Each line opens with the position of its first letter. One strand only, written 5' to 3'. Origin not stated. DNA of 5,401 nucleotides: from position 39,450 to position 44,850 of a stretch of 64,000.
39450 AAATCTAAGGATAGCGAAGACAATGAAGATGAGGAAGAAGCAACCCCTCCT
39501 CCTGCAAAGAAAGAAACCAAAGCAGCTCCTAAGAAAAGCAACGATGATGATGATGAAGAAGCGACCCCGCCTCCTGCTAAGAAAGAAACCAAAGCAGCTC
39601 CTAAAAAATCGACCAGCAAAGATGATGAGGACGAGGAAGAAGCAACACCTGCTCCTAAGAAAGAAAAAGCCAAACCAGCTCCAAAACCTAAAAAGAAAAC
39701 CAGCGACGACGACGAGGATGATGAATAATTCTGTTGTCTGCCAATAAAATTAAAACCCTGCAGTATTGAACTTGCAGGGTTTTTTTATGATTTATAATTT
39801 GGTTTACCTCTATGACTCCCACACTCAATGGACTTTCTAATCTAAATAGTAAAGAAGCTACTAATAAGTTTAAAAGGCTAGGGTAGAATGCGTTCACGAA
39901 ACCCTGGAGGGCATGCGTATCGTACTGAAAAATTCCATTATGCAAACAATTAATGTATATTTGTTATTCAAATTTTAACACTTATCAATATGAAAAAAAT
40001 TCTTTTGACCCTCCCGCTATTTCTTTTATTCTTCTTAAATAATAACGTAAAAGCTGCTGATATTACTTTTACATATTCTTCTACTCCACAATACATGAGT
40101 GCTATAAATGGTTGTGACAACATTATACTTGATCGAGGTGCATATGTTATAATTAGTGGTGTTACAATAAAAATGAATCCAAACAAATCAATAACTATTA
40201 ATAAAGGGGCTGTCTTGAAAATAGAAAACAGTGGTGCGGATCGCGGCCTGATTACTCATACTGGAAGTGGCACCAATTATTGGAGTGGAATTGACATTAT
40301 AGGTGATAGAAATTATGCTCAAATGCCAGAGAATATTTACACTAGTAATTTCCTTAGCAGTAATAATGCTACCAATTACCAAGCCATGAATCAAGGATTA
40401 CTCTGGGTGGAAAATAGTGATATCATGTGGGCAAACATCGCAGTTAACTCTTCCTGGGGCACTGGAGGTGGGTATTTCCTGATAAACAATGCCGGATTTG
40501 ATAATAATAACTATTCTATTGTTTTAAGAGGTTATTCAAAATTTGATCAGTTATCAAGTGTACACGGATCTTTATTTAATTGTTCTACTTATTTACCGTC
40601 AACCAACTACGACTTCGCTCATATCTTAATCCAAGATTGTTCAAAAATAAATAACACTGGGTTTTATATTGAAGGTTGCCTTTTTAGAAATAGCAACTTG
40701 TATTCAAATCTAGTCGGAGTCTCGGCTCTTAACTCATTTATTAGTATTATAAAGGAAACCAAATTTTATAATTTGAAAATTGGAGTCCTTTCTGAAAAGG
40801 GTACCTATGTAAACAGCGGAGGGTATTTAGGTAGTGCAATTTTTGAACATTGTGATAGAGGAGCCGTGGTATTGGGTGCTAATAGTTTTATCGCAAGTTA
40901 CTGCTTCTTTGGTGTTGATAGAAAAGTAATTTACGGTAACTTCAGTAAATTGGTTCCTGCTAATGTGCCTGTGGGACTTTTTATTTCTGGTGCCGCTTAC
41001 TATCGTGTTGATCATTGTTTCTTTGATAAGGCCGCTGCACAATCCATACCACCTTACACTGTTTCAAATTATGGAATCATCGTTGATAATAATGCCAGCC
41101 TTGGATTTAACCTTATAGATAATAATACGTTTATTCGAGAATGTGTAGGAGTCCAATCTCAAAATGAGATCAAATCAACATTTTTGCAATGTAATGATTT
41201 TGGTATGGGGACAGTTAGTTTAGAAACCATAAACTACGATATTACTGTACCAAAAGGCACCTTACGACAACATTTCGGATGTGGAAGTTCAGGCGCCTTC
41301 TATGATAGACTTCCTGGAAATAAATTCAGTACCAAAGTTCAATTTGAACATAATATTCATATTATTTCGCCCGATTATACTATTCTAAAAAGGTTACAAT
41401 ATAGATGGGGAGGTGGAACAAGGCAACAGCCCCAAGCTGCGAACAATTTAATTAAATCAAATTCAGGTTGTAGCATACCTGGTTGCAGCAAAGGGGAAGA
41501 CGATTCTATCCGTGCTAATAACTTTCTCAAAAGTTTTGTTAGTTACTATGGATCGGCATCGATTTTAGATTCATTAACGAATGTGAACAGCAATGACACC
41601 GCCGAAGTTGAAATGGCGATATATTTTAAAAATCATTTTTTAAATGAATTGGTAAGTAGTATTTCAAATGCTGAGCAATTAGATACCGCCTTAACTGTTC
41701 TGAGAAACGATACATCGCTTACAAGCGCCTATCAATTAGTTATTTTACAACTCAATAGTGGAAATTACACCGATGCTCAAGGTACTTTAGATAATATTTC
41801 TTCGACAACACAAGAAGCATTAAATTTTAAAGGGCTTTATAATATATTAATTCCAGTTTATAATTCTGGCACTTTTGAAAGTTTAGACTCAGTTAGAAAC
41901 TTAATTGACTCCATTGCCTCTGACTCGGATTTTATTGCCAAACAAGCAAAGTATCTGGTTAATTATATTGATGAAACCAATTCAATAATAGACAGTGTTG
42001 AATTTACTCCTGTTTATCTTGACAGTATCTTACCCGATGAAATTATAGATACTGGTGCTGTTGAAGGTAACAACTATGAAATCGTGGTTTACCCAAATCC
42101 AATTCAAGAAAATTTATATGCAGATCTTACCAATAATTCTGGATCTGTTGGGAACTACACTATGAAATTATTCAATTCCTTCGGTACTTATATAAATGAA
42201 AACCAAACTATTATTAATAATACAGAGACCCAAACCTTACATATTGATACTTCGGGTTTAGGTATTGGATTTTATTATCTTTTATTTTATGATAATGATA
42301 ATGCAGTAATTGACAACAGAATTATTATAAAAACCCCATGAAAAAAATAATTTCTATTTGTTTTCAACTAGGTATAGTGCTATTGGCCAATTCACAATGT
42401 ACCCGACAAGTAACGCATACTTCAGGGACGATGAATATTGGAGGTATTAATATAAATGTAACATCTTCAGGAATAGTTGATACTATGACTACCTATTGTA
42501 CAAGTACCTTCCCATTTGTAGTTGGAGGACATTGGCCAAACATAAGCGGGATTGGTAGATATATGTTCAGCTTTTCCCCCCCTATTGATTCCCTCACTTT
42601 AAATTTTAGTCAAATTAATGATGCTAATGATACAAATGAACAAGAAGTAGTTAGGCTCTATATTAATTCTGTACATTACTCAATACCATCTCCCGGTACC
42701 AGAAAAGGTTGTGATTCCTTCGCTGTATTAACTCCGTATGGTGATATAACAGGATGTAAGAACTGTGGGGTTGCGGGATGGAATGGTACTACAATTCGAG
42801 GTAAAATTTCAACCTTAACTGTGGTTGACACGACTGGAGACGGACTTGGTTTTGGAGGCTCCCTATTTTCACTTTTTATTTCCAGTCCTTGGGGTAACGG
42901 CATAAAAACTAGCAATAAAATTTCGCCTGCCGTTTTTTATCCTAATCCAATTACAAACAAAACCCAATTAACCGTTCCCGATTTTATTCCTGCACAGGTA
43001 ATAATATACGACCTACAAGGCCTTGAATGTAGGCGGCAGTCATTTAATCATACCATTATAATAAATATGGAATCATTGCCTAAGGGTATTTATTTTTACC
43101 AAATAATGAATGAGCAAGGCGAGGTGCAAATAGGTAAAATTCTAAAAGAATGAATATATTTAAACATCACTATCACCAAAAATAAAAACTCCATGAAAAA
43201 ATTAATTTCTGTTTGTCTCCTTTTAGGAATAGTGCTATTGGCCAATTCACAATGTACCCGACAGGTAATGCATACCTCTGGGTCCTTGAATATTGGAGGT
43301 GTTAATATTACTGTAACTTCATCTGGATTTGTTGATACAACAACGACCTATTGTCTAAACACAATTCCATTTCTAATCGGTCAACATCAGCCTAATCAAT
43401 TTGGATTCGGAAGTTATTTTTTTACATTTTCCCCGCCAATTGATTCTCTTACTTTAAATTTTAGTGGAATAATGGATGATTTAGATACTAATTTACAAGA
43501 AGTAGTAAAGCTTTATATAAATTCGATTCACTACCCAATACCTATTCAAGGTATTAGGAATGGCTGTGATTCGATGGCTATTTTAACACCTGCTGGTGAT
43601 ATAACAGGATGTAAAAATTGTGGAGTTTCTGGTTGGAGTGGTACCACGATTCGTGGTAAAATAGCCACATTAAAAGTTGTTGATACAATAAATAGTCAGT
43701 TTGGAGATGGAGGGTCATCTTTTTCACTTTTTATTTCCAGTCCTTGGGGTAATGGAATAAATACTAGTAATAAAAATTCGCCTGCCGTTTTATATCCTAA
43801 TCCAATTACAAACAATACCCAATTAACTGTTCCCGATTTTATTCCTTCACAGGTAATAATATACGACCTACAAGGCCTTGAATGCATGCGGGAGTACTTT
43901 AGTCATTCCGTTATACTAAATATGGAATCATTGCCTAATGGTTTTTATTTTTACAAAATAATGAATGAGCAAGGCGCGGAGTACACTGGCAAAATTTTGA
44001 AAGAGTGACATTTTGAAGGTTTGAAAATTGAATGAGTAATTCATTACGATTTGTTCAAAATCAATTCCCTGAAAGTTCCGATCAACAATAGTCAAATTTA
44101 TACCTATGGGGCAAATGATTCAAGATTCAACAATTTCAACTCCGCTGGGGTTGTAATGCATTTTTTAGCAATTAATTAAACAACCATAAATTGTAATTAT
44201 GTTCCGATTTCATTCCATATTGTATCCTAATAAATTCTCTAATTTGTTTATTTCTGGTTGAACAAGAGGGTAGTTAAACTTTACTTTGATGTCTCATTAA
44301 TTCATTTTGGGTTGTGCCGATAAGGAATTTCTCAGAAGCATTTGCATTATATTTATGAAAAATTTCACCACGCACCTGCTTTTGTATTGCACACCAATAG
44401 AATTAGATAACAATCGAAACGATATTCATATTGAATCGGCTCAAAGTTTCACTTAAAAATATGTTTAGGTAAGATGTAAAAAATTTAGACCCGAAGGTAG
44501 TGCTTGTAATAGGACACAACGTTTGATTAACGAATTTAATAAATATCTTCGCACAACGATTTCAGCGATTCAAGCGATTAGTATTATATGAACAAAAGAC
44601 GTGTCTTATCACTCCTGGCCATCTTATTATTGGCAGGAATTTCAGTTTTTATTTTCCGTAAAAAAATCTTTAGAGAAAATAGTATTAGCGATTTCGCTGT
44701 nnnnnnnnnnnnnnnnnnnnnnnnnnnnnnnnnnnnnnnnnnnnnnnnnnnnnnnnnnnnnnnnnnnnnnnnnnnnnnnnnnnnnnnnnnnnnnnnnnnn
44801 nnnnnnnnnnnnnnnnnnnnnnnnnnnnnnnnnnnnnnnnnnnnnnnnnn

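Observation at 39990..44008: A/T-rich three-gene T9SS cargo operon: beta-helix-like 783-aa protein translationally coupled to two unknown-function paralogs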

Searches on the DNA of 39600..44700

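Call 78: search_rna_families(source=window, start=39600, end=44700, threshold=evalue, max_evalue=1)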
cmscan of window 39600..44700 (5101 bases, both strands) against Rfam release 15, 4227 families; matches with E-value up to 1: 3.
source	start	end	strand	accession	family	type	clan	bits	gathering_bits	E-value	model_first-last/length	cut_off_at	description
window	39724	39783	+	RF01393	isrJ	Gene; sRNA;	-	30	37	0.012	1-75/75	no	isrJ Hfq binding RNA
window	39636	39795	+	RF00557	L10_leader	Cis-reg; leader;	-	24.8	44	0.55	1-138/138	no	Ribosomal protein L10 leader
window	40734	40807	-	RF04280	mir-890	Gene; miRNA;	CL00136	23.3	56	0.11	1-74/74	no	mir-890 microRNA precursor family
